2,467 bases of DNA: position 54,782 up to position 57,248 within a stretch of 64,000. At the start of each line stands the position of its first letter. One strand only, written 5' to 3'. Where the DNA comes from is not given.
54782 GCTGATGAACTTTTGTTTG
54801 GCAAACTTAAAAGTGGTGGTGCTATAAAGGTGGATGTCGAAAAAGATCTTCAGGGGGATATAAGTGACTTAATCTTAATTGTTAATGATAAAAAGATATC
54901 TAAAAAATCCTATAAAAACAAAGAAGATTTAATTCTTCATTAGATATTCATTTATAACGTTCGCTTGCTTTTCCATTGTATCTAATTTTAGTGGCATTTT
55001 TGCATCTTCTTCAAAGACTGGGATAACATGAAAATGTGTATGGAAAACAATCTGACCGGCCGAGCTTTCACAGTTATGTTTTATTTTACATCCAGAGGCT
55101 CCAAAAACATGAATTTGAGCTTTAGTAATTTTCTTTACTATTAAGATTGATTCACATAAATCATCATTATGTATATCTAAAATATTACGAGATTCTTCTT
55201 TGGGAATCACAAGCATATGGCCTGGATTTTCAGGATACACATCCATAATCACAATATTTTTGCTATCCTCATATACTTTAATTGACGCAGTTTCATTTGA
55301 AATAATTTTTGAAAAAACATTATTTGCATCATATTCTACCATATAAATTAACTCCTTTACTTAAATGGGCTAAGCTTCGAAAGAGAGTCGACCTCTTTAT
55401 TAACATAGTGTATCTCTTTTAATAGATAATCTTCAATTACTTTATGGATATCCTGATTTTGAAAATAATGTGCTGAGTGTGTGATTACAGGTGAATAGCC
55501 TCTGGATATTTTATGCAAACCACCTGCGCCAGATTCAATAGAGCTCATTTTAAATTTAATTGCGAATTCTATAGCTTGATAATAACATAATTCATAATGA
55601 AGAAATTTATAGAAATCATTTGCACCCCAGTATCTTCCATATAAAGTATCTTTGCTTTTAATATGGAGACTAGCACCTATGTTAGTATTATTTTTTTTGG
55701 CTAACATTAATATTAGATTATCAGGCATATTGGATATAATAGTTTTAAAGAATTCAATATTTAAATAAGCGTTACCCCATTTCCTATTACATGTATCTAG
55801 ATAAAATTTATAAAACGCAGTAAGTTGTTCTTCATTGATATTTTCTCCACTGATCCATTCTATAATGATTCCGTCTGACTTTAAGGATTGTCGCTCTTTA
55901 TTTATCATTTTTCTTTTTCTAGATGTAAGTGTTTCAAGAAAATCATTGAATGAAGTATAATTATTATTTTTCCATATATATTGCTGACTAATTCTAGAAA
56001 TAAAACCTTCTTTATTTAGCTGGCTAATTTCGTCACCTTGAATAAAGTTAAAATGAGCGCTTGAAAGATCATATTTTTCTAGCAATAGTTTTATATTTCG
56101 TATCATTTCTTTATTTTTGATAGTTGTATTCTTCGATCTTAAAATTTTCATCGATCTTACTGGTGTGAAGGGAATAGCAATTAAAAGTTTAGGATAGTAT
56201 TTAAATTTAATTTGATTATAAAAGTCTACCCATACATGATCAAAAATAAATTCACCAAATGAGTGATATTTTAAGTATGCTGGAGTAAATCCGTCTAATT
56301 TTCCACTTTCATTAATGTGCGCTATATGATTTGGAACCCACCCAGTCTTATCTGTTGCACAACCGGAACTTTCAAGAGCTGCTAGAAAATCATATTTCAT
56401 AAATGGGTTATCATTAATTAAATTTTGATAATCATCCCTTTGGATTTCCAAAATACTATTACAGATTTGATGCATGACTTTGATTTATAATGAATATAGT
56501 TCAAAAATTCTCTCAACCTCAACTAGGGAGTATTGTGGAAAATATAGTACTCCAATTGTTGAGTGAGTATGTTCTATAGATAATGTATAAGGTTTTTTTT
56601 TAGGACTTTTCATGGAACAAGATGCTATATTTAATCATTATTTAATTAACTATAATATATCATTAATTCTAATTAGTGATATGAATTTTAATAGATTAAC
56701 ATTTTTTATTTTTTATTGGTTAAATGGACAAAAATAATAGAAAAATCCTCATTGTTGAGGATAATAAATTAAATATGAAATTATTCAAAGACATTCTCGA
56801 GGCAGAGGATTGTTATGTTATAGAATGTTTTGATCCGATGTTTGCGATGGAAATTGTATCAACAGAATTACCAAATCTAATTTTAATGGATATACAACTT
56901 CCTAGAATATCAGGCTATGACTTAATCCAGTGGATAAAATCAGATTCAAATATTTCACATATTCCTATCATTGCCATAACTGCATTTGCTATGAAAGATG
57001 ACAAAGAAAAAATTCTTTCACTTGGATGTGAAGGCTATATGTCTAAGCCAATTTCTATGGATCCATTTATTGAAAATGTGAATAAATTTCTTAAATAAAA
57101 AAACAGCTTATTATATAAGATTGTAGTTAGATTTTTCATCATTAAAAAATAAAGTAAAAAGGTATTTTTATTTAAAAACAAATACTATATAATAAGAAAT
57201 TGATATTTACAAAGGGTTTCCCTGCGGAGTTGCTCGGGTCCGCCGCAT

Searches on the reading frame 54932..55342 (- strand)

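Call 15: search_protein_families(library=ncbifam, proteins=[window:54932-55342:-])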
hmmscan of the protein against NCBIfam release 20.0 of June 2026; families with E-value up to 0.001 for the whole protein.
window:54932-55342:- (137 aa): 3 families
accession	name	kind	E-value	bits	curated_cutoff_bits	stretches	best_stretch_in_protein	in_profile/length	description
NF045834.1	M_plasma_HinT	exception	2.7e-29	102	130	1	9-109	1-101/102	histidine triad protein HinT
NF007965.0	PRK10687.1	equivalog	2.3e-11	43.8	206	1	7-107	4-105/119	purine nucleoside phosphoramidase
NF052622.1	ATPAdlTfActino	equivalog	1.5e-10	40.9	290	1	29-116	61-149/176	ATP adenylyltransferase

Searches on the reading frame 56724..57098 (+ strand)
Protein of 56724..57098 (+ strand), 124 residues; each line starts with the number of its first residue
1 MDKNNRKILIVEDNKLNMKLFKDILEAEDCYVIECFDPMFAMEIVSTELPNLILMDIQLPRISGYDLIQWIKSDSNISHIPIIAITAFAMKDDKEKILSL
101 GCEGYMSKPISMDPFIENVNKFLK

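Call 14: find_encoding_contigs(protein=window:56724-57098:+, flank=3000, max_places=10)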
Protein window:56724-57098:+ (124 aa): 24 contigs read that carry it; 10 places shown.
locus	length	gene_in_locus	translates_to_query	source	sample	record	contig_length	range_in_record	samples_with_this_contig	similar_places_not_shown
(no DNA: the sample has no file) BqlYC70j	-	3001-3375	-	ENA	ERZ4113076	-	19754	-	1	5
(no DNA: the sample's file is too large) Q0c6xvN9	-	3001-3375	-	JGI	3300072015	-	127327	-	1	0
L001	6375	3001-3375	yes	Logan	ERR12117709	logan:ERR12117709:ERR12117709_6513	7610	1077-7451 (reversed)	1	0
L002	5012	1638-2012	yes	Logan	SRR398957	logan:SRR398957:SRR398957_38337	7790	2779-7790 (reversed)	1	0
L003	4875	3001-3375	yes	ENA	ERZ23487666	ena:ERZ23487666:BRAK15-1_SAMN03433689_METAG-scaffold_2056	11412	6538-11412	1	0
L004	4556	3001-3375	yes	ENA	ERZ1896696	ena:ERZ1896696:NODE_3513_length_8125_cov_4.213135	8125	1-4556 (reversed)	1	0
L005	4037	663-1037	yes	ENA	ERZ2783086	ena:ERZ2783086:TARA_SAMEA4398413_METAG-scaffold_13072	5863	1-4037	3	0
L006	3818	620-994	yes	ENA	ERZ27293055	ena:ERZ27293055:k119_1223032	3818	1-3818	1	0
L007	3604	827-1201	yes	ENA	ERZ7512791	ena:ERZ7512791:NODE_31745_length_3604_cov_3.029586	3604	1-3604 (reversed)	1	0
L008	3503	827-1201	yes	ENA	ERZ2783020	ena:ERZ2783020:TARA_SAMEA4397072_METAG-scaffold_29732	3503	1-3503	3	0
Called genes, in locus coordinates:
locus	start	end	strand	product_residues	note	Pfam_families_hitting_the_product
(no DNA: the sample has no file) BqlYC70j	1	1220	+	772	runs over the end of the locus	PF02861:Clp_N, PF23569:NBD_SMAX1 (weak), PF00004:AAA, PF17871:AAA_lid_9, PF00004:AAA, PF07724:AAA_2, PF07728:AAA_5, PF10431:ClpB_D2-small, +9 more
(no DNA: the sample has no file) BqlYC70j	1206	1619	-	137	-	PF11969:DcpS_C, PF01230:HIT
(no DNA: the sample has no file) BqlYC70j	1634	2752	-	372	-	PF04339:FemAB_like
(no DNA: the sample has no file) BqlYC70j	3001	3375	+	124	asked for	PF00072:Response_reg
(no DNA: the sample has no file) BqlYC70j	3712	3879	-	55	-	PF00471:Ribosomal_L33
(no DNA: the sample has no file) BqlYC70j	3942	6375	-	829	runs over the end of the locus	PF01751:Toprim, PF01131:Topoisom_bac, PF01396:Zn_ribbon_Top1, PF13368:Toprim_C_rpt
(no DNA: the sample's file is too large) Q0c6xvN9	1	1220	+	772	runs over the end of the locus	PF02861:Clp_N, PF23569:NBD_SMAX1 (weak), PF00004:AAA, PF17871:AAA_lid_9, PF00004:AAA, PF07724:AAA_2, PF07728:AAA_5, PF10431:ClpB_D2-small, +9 more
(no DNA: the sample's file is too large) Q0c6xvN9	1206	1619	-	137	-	PF11969:DcpS_C, PF01230:HIT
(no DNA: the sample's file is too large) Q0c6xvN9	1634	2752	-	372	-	PF04339:FemAB_like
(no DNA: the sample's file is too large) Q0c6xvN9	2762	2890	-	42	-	-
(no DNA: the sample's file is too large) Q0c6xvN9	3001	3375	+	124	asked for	PF00072:Response_reg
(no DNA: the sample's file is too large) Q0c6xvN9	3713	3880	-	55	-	PF00471:Ribosomal_L33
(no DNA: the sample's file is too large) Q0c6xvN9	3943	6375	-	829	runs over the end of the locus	PF01751:Toprim, PF01131:Topoisom_bac, PF01396:Zn_ribbon_Top1, PF13368:Toprim_C_rpt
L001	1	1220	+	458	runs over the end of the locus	?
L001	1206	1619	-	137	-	PF11969:DcpS_C, PF01230:HIT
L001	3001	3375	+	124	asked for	PF00072:Response_reg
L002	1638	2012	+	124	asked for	PF00072:Response_reg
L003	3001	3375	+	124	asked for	PF00072:Response_reg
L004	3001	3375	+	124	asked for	PF00072:Response_reg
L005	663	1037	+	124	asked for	PF00072:Response_reg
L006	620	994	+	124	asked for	PF00072:Response_reg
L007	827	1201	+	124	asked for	PF00072:Response_reg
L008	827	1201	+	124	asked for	PF00072:Response_reg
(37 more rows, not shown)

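Call 15: search_protein_families(library=ncbifam, proteins=[window:56724-57095:+])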
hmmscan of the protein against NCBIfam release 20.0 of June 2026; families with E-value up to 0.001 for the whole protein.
window:56724-57095:+ (124 aa): 84 families (the best 25 are shown)
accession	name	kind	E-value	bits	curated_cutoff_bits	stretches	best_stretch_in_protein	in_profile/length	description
NF008318.0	PRK11107.1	equivalog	6.3e-24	84.1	890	1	3-113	665-775/920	two-component sensor histidine kinase BarA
NF038297.2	hybrid_HK_HrmK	equivalog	9.3e-23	80.7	725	1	3-121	488-606/607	hybrid histidine kinase/response regulator HrmK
NF007135.0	PRK09581.1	equivalog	2.4e-21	76.1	474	1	7-111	4-108/457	PleD family two-component system response regulator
TIGR02154.1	PhoB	equivalog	6.4e-19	68.2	296.2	1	5-121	2-118/226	phosphate regulon transcriptional regulator PhoB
NF008302.0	PRK11091.1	equivalog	1.4e-17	63.2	838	1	4-123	524-643/779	aerobic respiration two-component sensor histidine kinase ArcB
NF041866.1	EpsW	equivalog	3.4e-17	62.3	200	1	1-124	1-126/131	exopolysaccharide biosynthesis response regulator EpsW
TIGR02956.1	TMAO_torS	equivalog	3.7e-16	58.4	676.5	1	5-123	701-820/967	TMAO reductase system sensor histidine kinase/response regulator TorS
NF008099.0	PRK10841.1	equivalog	1.1e-15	56.5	920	1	3-116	822-933/949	two-component system sensor histidine kinase RcsC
NF011874.0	PRK15347.1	equivalog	3.5e-15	55.1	852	1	7-115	692-802/921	two component system sensor kinase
NF053854.1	RespRegPhoBBctds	equivalog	3.6e-15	55.9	270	1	8-122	1-114/225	two-component system response regulator PhoB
NF041947.1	LuxQ_Vibrio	equivalog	5e-15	54.5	1200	1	5-122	722-838/843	quorum-sensing autoinducer 2 sensor kinase/phosphatase LuxQ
NF007969.0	PRK10693.1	equivalog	3.1e-14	52.8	329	1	5-111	7-111/337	two-component system response regulator RssB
NF045944.1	ResRegRpaBCyano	equivalog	8.5e-14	51.5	330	1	9-117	1-106/229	response regulator transcription factor RpaB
NF033120.0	vanR_FM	exception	1.4e-13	51.1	460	1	7-121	5-116/231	vancomycin resistance response regulator transcription factor, VanR-F/VanR-M family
NF040534.1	resp_reg_YycF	equivalog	1.5e-13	50.6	340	1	6-120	1-112/231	response regulator YycF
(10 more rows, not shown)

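Call 50: search_solved_structures(query=window:56724-57095:+, max_evalue=1e-10)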
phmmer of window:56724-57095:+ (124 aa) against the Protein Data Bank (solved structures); distinct sequences matched with E-value up to 1e-10: 37.
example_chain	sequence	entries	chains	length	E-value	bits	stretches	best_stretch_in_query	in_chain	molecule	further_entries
1m5t_A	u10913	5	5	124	1.6e-37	131.8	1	6-123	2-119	cell division response regulator DivK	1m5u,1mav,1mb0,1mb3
9g85_A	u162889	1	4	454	3.3e-17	66.3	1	6-111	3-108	Response regulator PleD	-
2wb4_A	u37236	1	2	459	3.4e-17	66.2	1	6-111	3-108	DIGUANYLATE CYCLASE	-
9g86_A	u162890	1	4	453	3.8e-17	66.1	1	7-111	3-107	Response regulator PleD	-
1w25_A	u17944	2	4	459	3.9e-17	66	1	7-111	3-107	STALKED-CELL DIFFERENTIATION CONTROLLING PROTEIN | RESPONSE REGULATOR PLED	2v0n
4ja2_A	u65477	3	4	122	7.5e-16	61.9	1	5-123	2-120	Response regulator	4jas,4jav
6azr_B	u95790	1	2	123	1.3e-15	61.1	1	5-123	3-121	Chemotaxis regulator-transmits chemoreceptor signals to flagelllar motor components CheY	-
3dge_C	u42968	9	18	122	1.4e-15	61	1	5-123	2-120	Response regulator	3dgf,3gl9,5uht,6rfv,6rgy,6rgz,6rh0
9lbr_A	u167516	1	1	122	3.7e-15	59.7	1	5-123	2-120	Response regulator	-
6rh1_C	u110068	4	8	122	1.9e-14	57.4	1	5-123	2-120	Response regulator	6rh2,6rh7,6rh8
12aw_A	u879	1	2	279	2.8e-14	56.8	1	7-112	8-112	HYBRID TWO-COMPONENT SYSTEM PROTEIN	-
6xvu_A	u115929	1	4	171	1e-13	55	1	7-121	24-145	Response regulator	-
7qz2_A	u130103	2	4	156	1.7e-13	54.3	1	7-117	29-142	Histidine kinase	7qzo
9xzo_A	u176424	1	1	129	2.1e-13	54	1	7-123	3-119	De novo protein M1X0B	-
7c1j_A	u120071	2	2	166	3.1e-13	53.4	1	6-111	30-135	Histidine kinase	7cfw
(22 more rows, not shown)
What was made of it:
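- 56724..57098 (+): divK (single-domain response regulator), upstream syntenic anchor. Best solved-structure match is C. crescentus DivK 1m5t, E 1.6e-37, full length; the next best scores 66 bits (call 50).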
